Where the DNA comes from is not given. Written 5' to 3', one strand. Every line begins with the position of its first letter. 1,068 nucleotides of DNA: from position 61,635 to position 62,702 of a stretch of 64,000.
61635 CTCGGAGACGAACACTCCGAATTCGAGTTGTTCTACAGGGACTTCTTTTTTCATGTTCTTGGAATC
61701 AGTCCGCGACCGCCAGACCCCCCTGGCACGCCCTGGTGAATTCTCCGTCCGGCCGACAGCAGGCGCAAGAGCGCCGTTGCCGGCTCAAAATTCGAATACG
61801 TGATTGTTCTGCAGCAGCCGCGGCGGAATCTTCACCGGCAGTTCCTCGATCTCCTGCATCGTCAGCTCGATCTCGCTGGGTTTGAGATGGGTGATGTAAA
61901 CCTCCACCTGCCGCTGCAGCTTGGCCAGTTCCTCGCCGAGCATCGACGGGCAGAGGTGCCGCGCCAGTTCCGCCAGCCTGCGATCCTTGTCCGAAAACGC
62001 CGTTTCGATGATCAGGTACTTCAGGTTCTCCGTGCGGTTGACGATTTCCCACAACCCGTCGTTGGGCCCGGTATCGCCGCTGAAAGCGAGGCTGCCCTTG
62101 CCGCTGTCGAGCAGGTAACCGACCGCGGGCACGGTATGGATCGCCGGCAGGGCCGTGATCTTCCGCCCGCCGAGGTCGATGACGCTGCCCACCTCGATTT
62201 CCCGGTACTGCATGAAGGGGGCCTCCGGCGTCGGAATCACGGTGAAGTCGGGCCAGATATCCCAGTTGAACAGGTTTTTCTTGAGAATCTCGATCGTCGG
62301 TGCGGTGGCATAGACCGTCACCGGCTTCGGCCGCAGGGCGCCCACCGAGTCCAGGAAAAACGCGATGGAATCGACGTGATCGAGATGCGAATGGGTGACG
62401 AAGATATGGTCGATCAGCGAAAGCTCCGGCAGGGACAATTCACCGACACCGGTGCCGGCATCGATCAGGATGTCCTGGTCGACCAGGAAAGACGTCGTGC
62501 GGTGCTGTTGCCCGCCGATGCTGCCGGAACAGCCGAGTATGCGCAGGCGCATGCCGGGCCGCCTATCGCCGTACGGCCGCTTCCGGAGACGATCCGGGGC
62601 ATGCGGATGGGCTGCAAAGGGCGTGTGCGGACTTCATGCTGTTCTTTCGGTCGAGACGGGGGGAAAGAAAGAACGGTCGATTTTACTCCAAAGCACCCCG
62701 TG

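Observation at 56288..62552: Four-gene operon combining cAMP/cGMP and c-di-GMP parts, with two deliberately degenerate members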

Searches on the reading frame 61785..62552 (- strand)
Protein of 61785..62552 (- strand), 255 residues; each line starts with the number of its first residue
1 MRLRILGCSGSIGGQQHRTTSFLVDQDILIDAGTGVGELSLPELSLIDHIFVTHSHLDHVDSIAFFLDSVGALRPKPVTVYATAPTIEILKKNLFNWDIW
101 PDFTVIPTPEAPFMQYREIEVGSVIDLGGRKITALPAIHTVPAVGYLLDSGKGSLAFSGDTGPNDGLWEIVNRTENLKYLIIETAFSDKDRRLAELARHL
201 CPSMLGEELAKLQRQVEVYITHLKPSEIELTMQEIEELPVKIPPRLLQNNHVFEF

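Call 3: search_protein_families(library=pfam, proteins=[window:61785-62552:-], max_evalue=0.01)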
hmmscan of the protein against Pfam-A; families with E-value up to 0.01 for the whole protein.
window:61785-62552:- (255 aa): 3 families
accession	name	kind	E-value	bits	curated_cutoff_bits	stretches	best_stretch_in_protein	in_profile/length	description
PF12706.13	Lactamase_B_2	-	4.3e-19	69.4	27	1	28-212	3-190/200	Beta-lactamase superfamily domain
PF02112.21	PDEase_II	-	3.6e-13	49.8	23.7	1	47-105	83-143/340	cAMP phosphodiesterases class-II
PF00753.33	Lactamase_B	-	2.9e-07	31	22.7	1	20-167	7-156/196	Metallo-beta-lactamase superfamily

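Call 4: search_protein_families(library=ncbifam, proteins=[window:61785-62552:-], max_evalue=0.01)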
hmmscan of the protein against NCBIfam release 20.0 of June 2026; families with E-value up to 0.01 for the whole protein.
window:61785-62552:- (255 aa): 19 families
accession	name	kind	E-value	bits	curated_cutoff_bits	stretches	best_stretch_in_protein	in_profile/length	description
TIGR02651.1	RNase_Z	equivalog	3.3e-19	69.1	292.95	2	3-150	2-149/302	ribonuclease Z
NF000801.0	PRK00055.1-3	equivalog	5.1e-16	58.6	252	1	1-150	2-154/307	ribonuclease Z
NF002558.0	PRK02126.1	subfamily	2.6e-13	49.7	315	2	26-94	28-94/345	ribonuclease Z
NF041851.1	cyc_nuc_deg_phdiest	equivalog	1e-11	44.7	400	2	1-60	1-65/253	cyclic nucleotide-degrading phosphodiesterase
TIGR03307.1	PhnP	equivalog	4.5e-09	36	272.25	1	25-240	46-238/249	phosphonate metabolism protein PhnP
NF041257.1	GntH_guanitoxin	equivalog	7.3e-09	35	333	1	1-168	13-203/374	guanitoxin biosynthesis MBL fold metallo-hydrolase GntH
NF038231.1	MBL_Geo_Pelo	equivalog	1.5e-07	31.3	360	1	22-149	37-162/250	GPMC system MBL fold metallohydrolase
TIGR02649.1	true_RNase_BN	exception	1.7e-06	27.3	563.7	1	47-148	56-149/304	ribonuclease BN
NF002553.0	PRK02113.1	equivalog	3.5e-06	26.6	386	1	20-185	36-192/252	MBL fold metallo-hydrolase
NF000800.0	PRK00055.1-1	equivalog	4.1e-06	26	398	1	45-150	55-152/305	ribonuclease Z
NF000805.0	PRK00055.2-3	equivalog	0.0002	20.7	416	1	154-222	202-266/307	ribonuclease Z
TIGR03675.1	arCOG00543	equivalog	0.00037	18.9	580.2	1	4-89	178-266/631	beta-CASP ribonuclease aCPSF1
NF047419.1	RNase_J1_RnjA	exception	0.00045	19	820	1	47-121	60-128/549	ribonuclease J1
NF000439.2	blaAIM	exception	0.00069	19.3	675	1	49-138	99-180/303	AIM family subclass B3 metallo-beta-lactamase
NF045584.1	cas14_MBL_CASP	equivalog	0.001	17.5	800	0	1-192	1-201/612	type VII CRISPR-associated protein Cas14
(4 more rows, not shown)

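Call 13: search_solved_structures(query=window:61785-62552:-, show_alignments=3, max_evalue=0.01)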
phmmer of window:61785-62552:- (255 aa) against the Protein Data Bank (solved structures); distinct sequences matched with E-value up to 0.01: 15.
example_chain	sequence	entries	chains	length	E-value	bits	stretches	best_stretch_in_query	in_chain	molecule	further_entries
4ojv_A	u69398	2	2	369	3.1e-06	30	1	48-105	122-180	3',5'-cyclic-nucleotide phosphodiesterase 1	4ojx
2cbn_A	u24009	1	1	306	1.5e-05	27.7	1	45-151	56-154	RIBONUCLEASE Z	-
7xgt_A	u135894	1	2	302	4.1e-05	26.3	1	48-152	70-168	RNase ZS1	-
1y44_A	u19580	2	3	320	6.2e-05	25.7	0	152-225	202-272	Ribonuclease Z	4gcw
8yhe_H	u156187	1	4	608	0.0001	25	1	37-201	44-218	protein structure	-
8yhd_H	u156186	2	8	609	0.0001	24.9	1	37-201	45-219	a protein | Cas14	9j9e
2fk6_A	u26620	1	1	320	0.0013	21.4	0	152-225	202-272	RIBONUCLEASE Z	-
6kns_A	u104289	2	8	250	0.0013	21.4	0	1-72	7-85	Putative metal-dependent hydrolase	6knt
3g1p_A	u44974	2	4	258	0.0084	18.7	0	92-162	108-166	Protein phnP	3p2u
4p62_A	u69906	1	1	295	0.0093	18.5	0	49-138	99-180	Metallo-beta-lactamase AIM-1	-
2dkf_A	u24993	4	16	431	0.0095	18.5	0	47-164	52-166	metallo-beta-lactamase superfamily protein | Ribonuclease TTHA0252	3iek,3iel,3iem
3ie2_A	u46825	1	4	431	0.0095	18.5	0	47-164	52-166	Ribonuclease TTHA0252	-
3ie1_A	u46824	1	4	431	0.0096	18.5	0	47-164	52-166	Ribonuclease TTHA0252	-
3idz_A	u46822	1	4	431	0.0096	18.5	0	47-164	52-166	Ribonuclease TTHA0252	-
3ie0_A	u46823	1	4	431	0.0096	18.5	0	47-164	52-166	Ribonuclease TTHA0252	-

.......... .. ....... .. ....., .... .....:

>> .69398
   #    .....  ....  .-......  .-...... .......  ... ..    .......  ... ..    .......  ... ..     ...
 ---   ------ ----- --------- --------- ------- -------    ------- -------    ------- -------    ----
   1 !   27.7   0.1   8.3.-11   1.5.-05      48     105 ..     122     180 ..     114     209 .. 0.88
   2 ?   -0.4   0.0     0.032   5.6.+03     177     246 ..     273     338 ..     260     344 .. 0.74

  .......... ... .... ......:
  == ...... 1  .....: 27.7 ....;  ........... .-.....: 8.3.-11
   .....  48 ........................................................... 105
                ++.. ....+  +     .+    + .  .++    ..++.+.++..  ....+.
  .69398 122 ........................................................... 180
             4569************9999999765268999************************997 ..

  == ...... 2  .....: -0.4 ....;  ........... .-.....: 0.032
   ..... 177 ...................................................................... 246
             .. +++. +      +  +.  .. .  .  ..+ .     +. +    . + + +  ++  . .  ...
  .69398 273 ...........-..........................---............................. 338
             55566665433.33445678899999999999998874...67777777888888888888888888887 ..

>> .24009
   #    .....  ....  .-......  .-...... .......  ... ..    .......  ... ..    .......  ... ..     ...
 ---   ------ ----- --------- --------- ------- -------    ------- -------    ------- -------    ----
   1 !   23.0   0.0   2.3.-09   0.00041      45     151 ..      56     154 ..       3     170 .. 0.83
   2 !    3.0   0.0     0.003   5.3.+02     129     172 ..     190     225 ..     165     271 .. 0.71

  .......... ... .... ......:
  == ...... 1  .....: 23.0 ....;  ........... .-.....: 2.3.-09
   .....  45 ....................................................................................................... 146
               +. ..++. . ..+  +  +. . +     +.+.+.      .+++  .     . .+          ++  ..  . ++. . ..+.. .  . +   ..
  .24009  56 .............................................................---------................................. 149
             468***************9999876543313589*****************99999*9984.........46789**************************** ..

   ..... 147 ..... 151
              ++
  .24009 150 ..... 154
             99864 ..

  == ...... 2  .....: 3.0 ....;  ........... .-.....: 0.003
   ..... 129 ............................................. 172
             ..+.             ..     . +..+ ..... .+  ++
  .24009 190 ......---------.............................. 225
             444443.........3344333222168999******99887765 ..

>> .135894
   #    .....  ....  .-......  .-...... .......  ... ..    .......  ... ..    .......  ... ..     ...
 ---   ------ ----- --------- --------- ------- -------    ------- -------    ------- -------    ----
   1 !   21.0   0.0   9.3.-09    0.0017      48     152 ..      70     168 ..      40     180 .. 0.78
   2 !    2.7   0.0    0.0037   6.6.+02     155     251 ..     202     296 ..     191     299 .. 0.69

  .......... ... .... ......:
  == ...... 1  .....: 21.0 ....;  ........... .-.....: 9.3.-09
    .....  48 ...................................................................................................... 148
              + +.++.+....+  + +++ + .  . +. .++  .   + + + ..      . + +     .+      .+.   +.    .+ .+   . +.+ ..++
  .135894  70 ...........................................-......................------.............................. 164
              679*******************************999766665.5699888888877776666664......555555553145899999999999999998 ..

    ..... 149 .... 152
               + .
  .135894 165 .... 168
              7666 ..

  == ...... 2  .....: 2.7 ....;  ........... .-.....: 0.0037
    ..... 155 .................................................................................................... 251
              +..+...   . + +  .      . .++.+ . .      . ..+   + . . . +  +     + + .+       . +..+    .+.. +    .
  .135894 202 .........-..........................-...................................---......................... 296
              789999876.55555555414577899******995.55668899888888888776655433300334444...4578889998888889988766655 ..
